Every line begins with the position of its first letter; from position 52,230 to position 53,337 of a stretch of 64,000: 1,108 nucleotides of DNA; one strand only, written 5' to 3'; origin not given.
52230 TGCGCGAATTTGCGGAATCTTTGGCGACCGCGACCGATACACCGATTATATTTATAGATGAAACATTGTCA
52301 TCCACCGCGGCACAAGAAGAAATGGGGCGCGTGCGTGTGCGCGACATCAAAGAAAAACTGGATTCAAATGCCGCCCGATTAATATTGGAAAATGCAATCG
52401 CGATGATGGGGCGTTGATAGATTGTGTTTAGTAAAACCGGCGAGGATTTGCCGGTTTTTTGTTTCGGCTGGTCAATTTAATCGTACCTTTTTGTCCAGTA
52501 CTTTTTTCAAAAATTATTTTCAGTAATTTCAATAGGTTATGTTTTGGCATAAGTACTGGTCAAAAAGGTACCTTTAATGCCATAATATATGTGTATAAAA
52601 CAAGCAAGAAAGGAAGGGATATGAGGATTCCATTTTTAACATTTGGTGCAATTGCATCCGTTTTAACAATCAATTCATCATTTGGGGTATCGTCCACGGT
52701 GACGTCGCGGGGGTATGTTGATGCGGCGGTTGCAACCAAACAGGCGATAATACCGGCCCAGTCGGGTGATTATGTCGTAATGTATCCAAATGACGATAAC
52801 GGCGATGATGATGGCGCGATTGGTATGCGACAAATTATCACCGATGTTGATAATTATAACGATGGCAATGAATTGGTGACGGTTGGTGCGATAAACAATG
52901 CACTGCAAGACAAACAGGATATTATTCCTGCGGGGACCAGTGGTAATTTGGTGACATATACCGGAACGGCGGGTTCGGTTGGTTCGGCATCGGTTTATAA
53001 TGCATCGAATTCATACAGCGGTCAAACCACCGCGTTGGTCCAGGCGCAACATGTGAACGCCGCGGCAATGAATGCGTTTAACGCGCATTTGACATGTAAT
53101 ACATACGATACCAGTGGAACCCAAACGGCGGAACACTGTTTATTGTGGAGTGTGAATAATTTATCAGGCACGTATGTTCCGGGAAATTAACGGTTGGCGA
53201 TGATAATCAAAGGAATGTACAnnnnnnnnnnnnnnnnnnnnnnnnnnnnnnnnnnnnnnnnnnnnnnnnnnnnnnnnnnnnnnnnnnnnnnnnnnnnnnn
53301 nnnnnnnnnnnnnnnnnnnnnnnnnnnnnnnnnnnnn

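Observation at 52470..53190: Cassette copy at 52.47 kb, whose gene has a low-complexity Gly/Ser/Thr/Asn-rich C-terminus and an internal KQ-IPA-G-x-VTYTG repeat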

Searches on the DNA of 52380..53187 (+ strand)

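Call 57: search_rna_families(source=window, start=52380, end=52720, threshold=evalue, max_evalue=1)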
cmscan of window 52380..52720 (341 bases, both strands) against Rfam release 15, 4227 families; matches with E-value up to 1: 17.
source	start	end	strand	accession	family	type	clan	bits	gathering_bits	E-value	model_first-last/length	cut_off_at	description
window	52483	52571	+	RF03511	mir-5444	Gene; miRNA;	-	30.2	90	0.00024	1-89/89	no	mir-5444 microRNA precursor family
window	52474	52580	+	RF04205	MIR2606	Gene; miRNA;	-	27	139.7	0.049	1-165/165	no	MIR2606 microRNA precursor family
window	52467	52585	+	RF04174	MIR4208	Gene; miRNA;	-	25.8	140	0.068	1-191/191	no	MIR4208 microRNA precursor family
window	52484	52569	-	RF03501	mir-3140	Gene; miRNA;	-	23.7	93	0.025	1-90/90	no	mir-3140 microRNA precursor family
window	52484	52570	+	RF04099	MIR837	Gene; miRNA;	-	23.6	117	0.016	1-122/122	no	MIR837 microRNA precursor family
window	52485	52569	+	RF03693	MIR1919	Gene; miRNA;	-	23.4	85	0.017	1-123/123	no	MIR1919 microRNA precursor family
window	52479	52575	+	RF04251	MIR5070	Gene; miRNA;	CL00139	23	100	0.04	1-116/116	no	MIR5070 microRNA precursor family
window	52478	52575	-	RF04205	MIR2606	Gene; miRNA;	-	22.3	139.7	0.5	1-165/165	no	MIR2606 microRNA precursor family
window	52486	52570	+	RF04273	MIR827_2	Gene; miRNA;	CL00143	22.2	67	0.18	1-89/89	no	MIR827_2 microRNA precursor family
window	52479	52577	+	RF04127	MIR8007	Gene; miRNA;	-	21.7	195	0.045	1-226/226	no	MIR8007 microRNA precursor family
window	52468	52584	+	RF04150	MIR2655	Gene; miRNA;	-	21.6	122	0.27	1-267/267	no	MIR2655 microRNA precursor family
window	52484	52570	+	RF00575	SNORD70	Gene; snRNA; snoRNA; CD-box;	-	20.8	50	0.99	1-89/89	no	Small nucleolar RNA SNORD70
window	52479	52575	-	RF04251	MIR5070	Gene; miRNA;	CL00139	20.3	100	0.21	1-116/116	no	MIR5070 microRNA precursor family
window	52486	52575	+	RF00739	MIR476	Gene; miRNA;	-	19.4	80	0.53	1-92/92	no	MIR476 microRNA precursor family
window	52404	52462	+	RF00079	OmrA-B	Gene; sRNA;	-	19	40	0.28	1-87/87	no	OmrA-B family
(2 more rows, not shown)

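Call 78: search_rna_families(sources=[L022, L008, L019, L007], threshold=gathering)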
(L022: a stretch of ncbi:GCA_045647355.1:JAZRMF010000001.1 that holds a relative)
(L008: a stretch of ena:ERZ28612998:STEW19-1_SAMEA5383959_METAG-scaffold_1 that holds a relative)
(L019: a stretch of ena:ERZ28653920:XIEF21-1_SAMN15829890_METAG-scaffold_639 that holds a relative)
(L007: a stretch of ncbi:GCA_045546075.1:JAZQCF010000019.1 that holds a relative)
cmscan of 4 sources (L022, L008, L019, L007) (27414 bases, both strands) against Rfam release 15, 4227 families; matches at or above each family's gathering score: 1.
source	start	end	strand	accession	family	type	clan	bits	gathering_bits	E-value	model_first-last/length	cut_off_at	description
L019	8014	8101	+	RF00005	tRNA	Gene; tRNA;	CL00001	59.7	29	9.3e-11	1-71/71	no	tRNA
